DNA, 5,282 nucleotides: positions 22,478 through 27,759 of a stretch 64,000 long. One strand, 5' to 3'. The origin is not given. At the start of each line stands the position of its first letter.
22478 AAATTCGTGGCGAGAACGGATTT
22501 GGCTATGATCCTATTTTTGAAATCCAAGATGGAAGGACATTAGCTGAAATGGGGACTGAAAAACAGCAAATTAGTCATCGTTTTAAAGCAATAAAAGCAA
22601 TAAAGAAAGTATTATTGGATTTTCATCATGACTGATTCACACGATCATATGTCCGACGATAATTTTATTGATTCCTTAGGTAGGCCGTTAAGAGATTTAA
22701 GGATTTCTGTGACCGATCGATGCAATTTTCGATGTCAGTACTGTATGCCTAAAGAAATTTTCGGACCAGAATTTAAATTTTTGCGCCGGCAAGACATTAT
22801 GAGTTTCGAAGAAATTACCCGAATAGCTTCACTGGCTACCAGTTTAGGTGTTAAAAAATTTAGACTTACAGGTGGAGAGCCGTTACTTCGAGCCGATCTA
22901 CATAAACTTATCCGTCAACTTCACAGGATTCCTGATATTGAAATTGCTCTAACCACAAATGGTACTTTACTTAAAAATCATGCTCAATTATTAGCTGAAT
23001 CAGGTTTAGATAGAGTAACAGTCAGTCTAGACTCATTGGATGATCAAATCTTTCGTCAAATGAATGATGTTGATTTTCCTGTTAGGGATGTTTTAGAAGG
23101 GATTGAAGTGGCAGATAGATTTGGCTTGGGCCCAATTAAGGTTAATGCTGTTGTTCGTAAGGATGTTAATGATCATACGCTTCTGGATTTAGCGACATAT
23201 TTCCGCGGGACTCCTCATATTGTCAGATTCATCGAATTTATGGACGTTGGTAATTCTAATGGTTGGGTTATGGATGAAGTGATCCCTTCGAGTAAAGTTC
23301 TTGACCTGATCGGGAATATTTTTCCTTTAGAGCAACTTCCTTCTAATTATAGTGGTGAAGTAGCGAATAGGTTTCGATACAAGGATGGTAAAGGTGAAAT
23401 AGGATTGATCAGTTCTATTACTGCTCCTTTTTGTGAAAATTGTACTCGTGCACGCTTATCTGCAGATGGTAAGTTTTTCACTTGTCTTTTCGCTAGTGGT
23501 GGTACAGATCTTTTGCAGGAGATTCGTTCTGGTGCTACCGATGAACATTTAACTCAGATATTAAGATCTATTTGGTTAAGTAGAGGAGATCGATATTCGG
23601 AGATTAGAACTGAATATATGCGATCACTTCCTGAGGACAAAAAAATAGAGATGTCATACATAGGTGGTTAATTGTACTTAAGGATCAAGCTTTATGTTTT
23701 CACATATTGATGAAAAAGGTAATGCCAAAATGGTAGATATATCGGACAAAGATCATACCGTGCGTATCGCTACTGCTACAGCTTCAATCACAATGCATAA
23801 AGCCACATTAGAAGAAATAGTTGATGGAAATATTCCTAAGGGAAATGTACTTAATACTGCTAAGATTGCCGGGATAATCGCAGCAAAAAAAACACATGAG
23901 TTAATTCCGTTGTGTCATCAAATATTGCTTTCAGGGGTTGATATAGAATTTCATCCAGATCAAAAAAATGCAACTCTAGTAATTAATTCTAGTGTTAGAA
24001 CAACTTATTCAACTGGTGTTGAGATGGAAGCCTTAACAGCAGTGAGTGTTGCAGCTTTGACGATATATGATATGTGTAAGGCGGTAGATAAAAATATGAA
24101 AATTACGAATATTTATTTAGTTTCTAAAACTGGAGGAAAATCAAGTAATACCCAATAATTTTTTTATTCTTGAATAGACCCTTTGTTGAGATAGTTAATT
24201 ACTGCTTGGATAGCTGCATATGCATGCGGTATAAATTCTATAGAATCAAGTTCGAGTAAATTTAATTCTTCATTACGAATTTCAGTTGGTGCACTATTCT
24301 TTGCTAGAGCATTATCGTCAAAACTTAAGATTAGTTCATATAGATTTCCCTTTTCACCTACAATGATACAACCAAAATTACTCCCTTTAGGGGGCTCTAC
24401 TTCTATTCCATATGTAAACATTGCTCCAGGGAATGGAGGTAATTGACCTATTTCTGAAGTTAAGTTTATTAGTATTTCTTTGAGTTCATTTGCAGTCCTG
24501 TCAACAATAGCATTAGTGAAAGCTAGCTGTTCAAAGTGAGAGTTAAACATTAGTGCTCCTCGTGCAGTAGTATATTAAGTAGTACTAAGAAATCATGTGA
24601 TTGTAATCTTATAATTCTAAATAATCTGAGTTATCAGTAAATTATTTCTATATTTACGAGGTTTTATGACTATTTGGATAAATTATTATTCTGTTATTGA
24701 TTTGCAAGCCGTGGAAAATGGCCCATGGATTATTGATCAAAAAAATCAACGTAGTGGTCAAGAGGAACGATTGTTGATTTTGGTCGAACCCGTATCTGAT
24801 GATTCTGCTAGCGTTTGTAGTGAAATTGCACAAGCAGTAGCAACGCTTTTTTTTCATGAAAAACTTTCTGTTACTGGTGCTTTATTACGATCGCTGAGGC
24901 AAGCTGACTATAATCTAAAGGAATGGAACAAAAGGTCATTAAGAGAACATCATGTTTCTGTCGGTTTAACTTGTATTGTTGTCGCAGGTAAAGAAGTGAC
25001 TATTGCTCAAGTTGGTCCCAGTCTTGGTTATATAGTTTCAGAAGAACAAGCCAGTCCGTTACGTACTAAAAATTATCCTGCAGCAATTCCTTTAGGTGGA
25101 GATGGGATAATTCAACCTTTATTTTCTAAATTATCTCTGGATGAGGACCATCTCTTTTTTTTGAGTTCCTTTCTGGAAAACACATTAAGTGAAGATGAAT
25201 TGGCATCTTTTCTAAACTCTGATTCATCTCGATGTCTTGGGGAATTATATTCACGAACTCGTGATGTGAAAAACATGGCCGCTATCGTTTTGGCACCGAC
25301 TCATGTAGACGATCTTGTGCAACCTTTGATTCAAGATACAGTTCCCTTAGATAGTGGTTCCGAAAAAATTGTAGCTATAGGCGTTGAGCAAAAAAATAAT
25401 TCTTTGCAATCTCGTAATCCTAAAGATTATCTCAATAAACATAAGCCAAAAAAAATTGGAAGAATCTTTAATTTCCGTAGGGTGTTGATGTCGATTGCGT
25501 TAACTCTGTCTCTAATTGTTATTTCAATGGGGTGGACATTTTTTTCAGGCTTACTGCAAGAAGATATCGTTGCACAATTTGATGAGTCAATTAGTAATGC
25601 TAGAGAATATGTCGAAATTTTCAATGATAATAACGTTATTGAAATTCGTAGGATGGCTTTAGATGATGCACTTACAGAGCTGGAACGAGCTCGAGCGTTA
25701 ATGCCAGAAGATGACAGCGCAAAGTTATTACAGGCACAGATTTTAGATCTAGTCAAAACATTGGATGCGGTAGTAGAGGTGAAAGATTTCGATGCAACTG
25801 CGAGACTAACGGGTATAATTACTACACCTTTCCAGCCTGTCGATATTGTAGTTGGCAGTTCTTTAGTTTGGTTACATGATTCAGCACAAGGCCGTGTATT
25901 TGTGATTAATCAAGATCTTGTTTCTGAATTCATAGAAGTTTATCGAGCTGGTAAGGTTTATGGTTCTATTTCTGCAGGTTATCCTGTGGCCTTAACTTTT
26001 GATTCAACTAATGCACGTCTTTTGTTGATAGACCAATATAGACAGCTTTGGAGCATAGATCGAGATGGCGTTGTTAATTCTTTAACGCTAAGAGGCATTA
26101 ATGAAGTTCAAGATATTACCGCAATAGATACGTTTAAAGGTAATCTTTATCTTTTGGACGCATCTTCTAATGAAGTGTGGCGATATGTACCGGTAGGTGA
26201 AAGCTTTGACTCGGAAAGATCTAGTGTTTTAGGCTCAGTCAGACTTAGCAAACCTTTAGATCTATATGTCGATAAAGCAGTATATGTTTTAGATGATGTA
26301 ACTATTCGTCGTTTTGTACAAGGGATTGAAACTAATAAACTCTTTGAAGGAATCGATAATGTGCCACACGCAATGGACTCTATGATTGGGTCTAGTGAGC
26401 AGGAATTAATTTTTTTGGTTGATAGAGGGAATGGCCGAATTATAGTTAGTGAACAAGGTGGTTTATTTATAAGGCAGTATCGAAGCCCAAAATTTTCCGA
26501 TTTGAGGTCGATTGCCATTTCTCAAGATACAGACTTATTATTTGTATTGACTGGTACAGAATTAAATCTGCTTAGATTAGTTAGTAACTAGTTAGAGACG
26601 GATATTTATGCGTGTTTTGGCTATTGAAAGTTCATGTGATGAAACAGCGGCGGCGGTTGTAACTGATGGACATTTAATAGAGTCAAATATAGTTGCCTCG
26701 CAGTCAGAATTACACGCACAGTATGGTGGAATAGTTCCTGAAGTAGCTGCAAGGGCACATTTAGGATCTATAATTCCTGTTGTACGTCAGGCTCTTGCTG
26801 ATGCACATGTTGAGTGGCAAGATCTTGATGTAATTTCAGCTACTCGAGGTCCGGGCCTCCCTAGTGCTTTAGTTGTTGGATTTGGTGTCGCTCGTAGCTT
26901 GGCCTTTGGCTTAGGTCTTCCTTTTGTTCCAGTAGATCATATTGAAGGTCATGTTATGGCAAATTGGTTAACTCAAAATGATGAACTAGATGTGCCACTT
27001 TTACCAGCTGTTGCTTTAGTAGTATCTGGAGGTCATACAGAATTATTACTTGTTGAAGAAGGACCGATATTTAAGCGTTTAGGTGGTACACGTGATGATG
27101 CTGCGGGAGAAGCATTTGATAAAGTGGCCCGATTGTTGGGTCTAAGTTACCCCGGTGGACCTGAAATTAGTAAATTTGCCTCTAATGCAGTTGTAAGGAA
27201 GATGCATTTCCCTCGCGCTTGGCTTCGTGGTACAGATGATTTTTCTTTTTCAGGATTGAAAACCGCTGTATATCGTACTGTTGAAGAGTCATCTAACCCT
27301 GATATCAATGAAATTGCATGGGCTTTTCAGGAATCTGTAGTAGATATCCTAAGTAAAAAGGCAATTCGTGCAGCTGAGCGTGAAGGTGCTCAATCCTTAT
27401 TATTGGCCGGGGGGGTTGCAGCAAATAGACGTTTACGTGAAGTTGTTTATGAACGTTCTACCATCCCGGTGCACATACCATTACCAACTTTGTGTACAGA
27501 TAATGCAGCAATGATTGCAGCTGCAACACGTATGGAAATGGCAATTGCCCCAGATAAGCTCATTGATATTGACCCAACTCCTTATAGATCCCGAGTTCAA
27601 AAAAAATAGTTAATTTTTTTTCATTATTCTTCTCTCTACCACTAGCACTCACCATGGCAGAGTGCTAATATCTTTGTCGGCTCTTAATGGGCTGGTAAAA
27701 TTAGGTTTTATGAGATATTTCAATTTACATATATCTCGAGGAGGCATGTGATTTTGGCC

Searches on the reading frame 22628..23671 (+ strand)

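Call 24: search_protein_families(library=pfam, proteins=[window:22628-23671:+], max_evalue=0.001)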
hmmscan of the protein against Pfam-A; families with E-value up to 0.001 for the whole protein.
window:22628-23671:+ (347 aa): 3 families
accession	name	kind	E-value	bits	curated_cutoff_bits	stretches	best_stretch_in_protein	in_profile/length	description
PF06463.18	Mob_synth_C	-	4e-35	121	37.4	1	199-324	3-127/128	Molybdenum Cofactor Synthesis C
PF04055.27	Radical_SAM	-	1.5e-34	120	29.5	1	26-190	1-164/166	Radical SAM superfamily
PF13353.11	Fer4_12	-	1.5e-05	25.8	22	1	31-120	14-99/137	4Fe-4S single cluster domain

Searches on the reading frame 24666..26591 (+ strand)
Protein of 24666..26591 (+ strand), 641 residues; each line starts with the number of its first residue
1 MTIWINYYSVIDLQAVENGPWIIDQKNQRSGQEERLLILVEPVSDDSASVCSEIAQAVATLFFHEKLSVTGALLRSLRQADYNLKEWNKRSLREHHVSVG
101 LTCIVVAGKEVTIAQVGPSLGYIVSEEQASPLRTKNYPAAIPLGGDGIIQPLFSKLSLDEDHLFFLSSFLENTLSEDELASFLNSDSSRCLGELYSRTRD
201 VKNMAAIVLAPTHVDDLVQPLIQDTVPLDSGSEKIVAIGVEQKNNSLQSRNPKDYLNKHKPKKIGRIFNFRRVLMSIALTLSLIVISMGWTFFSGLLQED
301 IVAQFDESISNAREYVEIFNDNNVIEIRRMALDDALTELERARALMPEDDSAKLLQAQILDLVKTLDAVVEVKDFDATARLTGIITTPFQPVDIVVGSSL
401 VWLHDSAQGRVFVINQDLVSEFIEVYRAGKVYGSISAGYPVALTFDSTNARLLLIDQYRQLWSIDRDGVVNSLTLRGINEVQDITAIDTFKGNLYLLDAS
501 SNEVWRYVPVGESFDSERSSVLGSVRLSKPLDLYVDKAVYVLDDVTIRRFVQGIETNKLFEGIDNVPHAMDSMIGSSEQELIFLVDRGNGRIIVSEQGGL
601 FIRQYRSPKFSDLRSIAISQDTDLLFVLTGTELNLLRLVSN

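Call 24: search_protein_families(library=pfam, proteins=[window:24666-26591:+], max_evalue=0.001)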
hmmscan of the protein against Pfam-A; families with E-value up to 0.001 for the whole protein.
window:24666-26591:+ (641 aa): 0 families

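Call 29: search_protein_families(library=ncbifam, proteins=[window:24666-26591:+], max_evalue=0.01)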
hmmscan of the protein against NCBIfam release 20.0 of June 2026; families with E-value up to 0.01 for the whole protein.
window:24666-26591:+ (641 aa): 1 family
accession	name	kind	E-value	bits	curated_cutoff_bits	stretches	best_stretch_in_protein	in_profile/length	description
NF053768.1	CIS12_fam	equivalog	0.0042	15.8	860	0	389-510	88-198/715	CIS12 family contractile injection system protein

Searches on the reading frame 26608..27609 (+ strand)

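Call 24: search_protein_families(library=pfam, proteins=[window:26608-27609:+], max_evalue=0.001)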
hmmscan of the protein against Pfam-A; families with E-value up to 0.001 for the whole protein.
window:26608-27609:+ (333 aa): 2 families
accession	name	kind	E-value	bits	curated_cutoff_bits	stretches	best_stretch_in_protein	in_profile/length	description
PF00814.31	TsaD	-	4.5e-88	295.8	24.8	1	25-304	3-263/264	tRNA N6-adenosine threonylcarbamoyltransferase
PF22521.2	HypF_C_2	-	8.9e-07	29.4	27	1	220-283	152-216/241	Carbamoyltransferase, Kae1-like Domain, second subdomain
